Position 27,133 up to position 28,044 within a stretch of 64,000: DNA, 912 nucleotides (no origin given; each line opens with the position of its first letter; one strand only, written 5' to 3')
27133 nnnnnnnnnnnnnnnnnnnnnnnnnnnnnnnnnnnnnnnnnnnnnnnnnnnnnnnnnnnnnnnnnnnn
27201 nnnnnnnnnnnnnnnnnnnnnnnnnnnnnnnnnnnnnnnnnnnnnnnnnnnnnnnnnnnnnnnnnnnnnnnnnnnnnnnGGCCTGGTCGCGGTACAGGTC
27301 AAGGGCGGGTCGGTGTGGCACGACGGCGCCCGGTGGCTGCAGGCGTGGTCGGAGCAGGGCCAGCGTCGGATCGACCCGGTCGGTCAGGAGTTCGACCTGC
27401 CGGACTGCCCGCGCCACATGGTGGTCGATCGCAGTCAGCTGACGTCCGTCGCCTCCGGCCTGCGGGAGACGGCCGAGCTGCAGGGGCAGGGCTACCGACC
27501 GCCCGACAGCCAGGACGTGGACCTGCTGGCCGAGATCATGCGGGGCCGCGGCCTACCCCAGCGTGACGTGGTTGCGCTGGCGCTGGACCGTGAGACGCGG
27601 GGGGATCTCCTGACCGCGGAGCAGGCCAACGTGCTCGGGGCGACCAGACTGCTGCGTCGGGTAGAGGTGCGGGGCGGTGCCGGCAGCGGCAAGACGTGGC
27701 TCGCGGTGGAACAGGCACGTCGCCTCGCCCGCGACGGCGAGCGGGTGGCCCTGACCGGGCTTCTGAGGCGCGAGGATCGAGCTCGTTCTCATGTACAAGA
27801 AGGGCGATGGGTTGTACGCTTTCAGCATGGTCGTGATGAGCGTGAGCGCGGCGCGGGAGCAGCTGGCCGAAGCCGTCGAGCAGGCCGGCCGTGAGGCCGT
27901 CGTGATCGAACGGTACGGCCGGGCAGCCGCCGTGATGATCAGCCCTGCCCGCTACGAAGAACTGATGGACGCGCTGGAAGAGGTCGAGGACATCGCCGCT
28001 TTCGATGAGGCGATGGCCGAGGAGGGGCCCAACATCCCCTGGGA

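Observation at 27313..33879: A UvrD-like P-loop helicase gene is split into two relics by a 5.8 kb cargo block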

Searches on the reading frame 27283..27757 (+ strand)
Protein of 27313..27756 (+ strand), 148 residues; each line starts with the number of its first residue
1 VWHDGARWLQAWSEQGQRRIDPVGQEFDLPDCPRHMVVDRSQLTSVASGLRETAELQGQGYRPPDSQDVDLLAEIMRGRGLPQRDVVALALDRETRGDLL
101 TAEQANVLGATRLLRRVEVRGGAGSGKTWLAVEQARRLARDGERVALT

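Call 9: find_homologous_proteins(query=window:27313-27756:+)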
Query seq(148 aa) (148 aa): 38 proteins with E <= 0.001 among 628 candidates.
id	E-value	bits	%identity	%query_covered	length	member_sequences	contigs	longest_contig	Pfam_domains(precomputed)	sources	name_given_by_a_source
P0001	5.5e-33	132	47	99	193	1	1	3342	-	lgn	-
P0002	1.1e-32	131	52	95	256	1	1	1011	PF08378.18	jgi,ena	jgi:hypothetical protein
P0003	1.8e-31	127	54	86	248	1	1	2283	-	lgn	-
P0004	5.3e-31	125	60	83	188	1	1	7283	-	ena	-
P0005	2.1e-28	117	56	82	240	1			PF08378.18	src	-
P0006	2.4e-28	117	42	100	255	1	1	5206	PF08378.18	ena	-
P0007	2.8e-28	117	55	85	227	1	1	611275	-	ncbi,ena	-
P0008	6.2e-27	112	53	82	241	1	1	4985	-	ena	-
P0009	2.9e-25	107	52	85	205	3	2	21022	-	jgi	-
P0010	2.0e-24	104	52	85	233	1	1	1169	-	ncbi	ncbi:MAG: nuclease, partial [Nocardioidaceae bacterium]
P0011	3.1e-24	104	50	73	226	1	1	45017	-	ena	-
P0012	2.4e-22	97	50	81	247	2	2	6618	PF08378.18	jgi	jgi:hypothetical protein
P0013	2.4e-22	97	51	76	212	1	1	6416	PF13401.13,PF00580.28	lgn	-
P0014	4.8e-22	96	71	53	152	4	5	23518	-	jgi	jgi:hypothetical protein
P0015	6.2e-22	96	54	76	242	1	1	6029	-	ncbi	-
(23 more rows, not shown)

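Call 12: find_related_loci(query=A1, collection=genome_contigs, flank=10000)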
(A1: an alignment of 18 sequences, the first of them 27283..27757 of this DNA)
Query A1 (158 aa) in genome_contigs; peptide patterns used: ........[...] (x = any residue, [..] = any of these).
600 stretches matched a pattern (row limit reached: there are more); 388 encode a relative of the query (tblastn E <= 1e-3); the best 80 are kept; 80 distinct loci.
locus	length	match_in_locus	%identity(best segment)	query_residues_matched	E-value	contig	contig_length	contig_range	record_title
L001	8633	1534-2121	47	2-157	4e-43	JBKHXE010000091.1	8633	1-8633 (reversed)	MAG: Actinomycetes bacterium isolate N_bin.12.orig k127_315462, whole genome shotgun sequence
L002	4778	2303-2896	46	1-158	1e-42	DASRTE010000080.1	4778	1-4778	MAG TPA_asm: Jiangellaceae bacterium isolate SMAG_U6758 k141_3230632, whole genome shotgun sequence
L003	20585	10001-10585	46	1-158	2e-40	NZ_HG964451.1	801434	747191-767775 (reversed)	Mycolicibacterium austroafricanum strain DSM 44191, whole genome shotgun sequence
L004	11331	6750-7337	44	1-158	2e-40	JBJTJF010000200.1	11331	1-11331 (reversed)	MAG: Mycobacterium sp. isolate samp_4311_semibin_196 samp_4311_1579053, whole genome shotgun sequence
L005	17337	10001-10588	40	1-157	2e-39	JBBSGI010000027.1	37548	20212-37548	MAG: Propionibacteriales bacterium isolate LS2_sbin.35 LS2_sbin.35_K_279025_L_37548_cov_18.0372, whole genome shotgun se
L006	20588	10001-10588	44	1-158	1e-39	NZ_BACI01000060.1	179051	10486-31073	Gordonia alkanivorans NBRC 16433, whole genome shotgun sequence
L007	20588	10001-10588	44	2-157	4e-39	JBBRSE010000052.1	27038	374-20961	MAG: Mycobacteriales bacterium isolate La2_metabat2.010 La2_metabat2.010_K_163446L27038_cov_67.5874, whole genome shotgu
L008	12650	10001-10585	44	1-158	4e-39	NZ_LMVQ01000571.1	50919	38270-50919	Mycobacterium sp. NAZ190054 Contig_8, whole genome shotgun sequence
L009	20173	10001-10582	45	1-157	4e-39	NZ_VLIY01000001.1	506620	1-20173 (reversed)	Skermania sp. ID1734 contig1, whole genome shotgun sequence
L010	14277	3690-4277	43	1-157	4e-39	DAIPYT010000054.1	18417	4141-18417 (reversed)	MAG TPA_asm: Mycobacterium sp. isolate CTOTU6537 NODE_945_length_18417_cov_6.893094, whole genome shotgun sequence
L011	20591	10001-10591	41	1-158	1e-38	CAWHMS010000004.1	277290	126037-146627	MAG: uncultured Actinomycetota bacterium isolate MFD02840.bin.1.11 genome assembly, contig: contig_86037, whole genome s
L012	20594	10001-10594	44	1-157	6e-39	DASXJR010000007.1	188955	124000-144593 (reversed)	MAG TPA_asm: Jatrophihabitans sp. isolate SMAG_U5253 k141_4916916, whole genome shotgun sequence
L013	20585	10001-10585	45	1-157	2e-38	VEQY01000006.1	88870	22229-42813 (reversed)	MAG: Mycobacterium sp. isolate ZLKRG26 NODE_112_length_88870_cov_10.806779, whole genome shotgun sequence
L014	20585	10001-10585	47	1-158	1e-38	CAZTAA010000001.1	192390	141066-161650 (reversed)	MAG TPA_asm: uncultured Mycobacterium sp. isolate binchicken_co74_260 genome assembly, contig: NODE_69_length_192390_cov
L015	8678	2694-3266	43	1-157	1e-38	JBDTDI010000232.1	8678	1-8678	MAG: Mycobacteriaceae bacterium isolate cluster2_bin.176 k127_2651927, whole genome shotgun sequence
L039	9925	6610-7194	43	1-157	3e-37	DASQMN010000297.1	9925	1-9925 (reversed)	MAG TPA_asm: Nocardioidaceae bacterium isolate SMAG_U10749 k141_193458, whole genome shotgun sequence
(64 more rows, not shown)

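Call 23: search_protein_families(library=padloc, max_evalue=0.01, proteins=[L002:2129-3778:+, L039:6436-8073:+])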
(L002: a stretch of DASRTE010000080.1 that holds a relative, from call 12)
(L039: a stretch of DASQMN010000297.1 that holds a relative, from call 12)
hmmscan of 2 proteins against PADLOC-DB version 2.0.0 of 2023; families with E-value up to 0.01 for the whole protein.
L002:2129-3778:+ (550 aa): 19 families
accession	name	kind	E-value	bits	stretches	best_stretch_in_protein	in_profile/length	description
PDLC03813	RTasNERD-Hel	-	1.5e-37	127.9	2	15-270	17-272/519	DRT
PDLC01087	C3a187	-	1.6e-21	74.7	2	211-368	200-360/559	NERD+UvrD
PDLC03921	MkoA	-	1.4e-07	27.6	2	15-126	13-123/1607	-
PDLC00104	GajB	-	1.8e-07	28.3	0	207-247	3-40/574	UrvD helicase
PDLC00132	GajB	-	1.3e-06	25.4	1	207-290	3-86/625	UrvD helicase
PDLC00135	GajB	-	7e-06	23.2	0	323-366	167-211/603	UrvD helicase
PDLC00106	GajB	-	1.5e-05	21.7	0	301-339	183-219/577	UrvD helicase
PDLC03002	Helicase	-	2.2e-05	20.9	0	322-342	327-347/707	-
PDLC02350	AbiO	-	6e-05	20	0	208-255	179-225/468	AbiO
PDLC00136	GajB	-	6.1e-05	20.1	1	463-527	471-547/570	UrvD helicase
PDLC03920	MkoA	-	9.8e-05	18.8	1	505-534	1044-1081/1112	-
PDLC00148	GajB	-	0.00027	18.1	0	230-271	9-48/369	UrvD helicase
PDLC04173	GajB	-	0.00048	17.2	1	482-532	421-467/471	-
PDLC03802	RTasHel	-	0.0013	15.7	0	323-373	190-238/675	DRT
PDLC00141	GajB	-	0.0025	14.2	0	323-369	164-207/572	UrvD helicase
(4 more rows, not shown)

L039:6436-8073:+ (546 aa): 24 families
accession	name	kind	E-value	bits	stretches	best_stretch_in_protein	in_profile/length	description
PDLC03813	RTasNERD-Hel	-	4.9e-36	122.9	1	16-525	18-510/519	DRT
PDLC01087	C3a187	-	1.7e-19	68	2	13-368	16-361/559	NERD+UvrD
PDLC00117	GajB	-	1.1e-08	32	1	324-382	218-275/604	UrvD helicase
PDLC00136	GajB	-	4.5e-08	30.4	0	414-524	427-545/570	UrvD helicase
PDLC00104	GajB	-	5.4e-08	30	0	206-285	4-85/574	UrvD helicase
PDLC00132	GajB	-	1e-07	29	1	205-287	3-84/625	UrvD helicase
PDLC00135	GajB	-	6.4e-07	26.6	0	323-393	168-245/603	UrvD helicase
PDLC02350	AbiO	-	3.9e-05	20.6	1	206-254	179-226/468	AbiO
PDLC00148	GajB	-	4.7e-05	20.5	0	228-269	9-48/369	UrvD helicase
PDLC03802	RTasHel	-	0.00013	18.9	0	323-378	191-243/675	DRT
PDLC04173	GajB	-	0.00016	18.8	1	481-527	421-463/471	-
PDLC00113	GajB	-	0.00019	18.1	0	324-399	175-253/579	UrvD helicase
PDLC03002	Helicase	-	0.00019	17.9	0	321-365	327-369/707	-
PDLC00106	GajB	-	0.00026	17.6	0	205-257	3-57/577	UrvD helicase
PDLC00112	GajB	-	0.00072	16.3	0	204-284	5-87/581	UrvD helicase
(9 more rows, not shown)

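Call 24: search_protein_families(library=pfam, max_evalue=0.01, proteins=[L002:2129-3778:+, L039:6436-8073:+])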
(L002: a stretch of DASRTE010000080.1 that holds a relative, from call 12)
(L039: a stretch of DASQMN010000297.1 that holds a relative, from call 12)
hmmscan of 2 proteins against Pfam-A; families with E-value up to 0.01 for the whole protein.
L002:2129-3778:+ (550 aa): 9 families
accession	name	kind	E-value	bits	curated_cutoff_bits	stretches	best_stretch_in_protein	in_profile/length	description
PF08378.17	NERD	-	7.6e-12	46.2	22.1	1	14-109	4-96/111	Nuclease-related domain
PF13538.12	UvrD_C_2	-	6.6e-07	29.5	27.4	1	487-526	10-52/52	UvrD-like helicase C-terminal domain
PF13191.12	AAA_16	-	1.2e-05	26.4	32.6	1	201-353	5-160/167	AAA ATPase domain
PF13245.12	AAA_19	-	4.6e-05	24.1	25.1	1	225-365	14-128/134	AAA domain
PF13604.12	AAA_30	-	0.00076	19.7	27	0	207-346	1-109/191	AAA domain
PF01443.25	Viral_helicase1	-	0.00089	19.6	21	0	487-526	185-227/228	Viral superfamily 1 RNA helicase core domain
PF13401.12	AAA_22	-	0.0011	19.8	27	0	229-350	12-105/130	AAA domain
PF00580.27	UvrD-helicase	-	0.0015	18.7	23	0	221-289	12-86/271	UvrD/REP helicase N-terminal domain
PF13087.12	AAA_12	-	0.0053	16.8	27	1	472-529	138-194/195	AAA domain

L039:6436-8073:+ (546 aa): 9 families
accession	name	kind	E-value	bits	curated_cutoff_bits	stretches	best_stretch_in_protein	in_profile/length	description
PF08378.17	NERD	-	3.6e-10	40.8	22.1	1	15-106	5-98/111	Nuclease-related domain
PF13538.12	UvrD_C_2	-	1e-06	28.9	27.4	1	486-524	10-51/52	UvrD-like helicase C-terminal domain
PF13245.12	AAA_19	-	1.8e-05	25.4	25.1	1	223-365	14-129/134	AAA domain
PF13604.12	AAA_30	-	0.00014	22.1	27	0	206-364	2-127/191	AAA domain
PF01443.25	Viral_helicase1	-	0.00018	21.9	21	0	485-525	184-227/228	Viral superfamily 1 RNA helicase core domain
PF00580.27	UvrD-helicase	-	0.00031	20.9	23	0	208-288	3-86/271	UvrD/REP helicase N-terminal domain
PF02562.22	PhoH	-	0.00066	19.7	27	1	204-244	3-43/205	PhoH-like protein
PF09848.15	SLFN-g3_helicase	-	0.0055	16.5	24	0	225-338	6-93/354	Schlafen group 3, DNA/RNA helicase domain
PF13191.12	AAA_16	-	0.0069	17.3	32.6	1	198-353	4-161/167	AAA ATPase domain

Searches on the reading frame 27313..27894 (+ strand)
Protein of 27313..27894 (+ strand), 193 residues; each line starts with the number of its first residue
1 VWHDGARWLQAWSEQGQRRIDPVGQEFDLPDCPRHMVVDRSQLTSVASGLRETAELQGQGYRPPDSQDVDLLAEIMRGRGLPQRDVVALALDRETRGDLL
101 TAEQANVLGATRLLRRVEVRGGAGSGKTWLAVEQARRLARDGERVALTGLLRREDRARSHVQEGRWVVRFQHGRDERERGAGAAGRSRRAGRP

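Call 7: search_protein_families(library=pfam, max_evalue=0.1, proteins=[window:27313-27894:+])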
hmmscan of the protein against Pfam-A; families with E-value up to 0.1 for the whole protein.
window:27313-27894:+ (193 aa): 2 families
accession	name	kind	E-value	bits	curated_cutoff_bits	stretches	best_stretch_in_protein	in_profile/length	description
PF02562.22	PhoH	-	0.023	14.6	27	1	101-141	6-46/205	PhoH-like protein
PF01695.23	IstB_IS21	-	0.051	13.5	24.1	1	119-166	97-144/238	IstB-like ATP binding protein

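Call 8: search_protein_families(library=ncbifam, max_evalue=0.1, proteins=[window:27313-27894:+])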
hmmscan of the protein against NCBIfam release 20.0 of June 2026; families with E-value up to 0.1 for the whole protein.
window:27313-27894:+ (193 aa): 3 families
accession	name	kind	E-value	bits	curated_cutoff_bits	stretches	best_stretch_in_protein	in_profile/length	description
NF038214.1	IS21_help_AAA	equivalog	0.046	13.4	200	1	117-151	93-127/232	IS21-like element helper ATPase IstB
TIGR02782.1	TrbB_P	equivalog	0.067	12.5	304.55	1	88-135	109-157/303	P-type conjugative transfer ATPase TrbB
NF010469.0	PRK13894.1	subfamily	0.086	12.2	508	0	84-131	118-166/320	conjugal transfer ATPase TrbB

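Call 80: list_cluster_members(proteins=[window:27313-27891:+, window:33685-33876:+, window:33899-34114:+, window:32758-33534:-, window:32134-32727:-, window:29178-29345:+])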
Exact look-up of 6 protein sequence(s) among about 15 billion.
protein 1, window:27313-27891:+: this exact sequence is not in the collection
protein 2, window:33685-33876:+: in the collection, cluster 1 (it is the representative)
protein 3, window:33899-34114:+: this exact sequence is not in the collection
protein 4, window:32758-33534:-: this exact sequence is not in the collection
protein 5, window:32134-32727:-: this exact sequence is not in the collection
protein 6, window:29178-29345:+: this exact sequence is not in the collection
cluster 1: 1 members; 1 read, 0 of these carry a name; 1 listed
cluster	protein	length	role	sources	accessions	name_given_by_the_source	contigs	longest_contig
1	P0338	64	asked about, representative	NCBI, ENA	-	-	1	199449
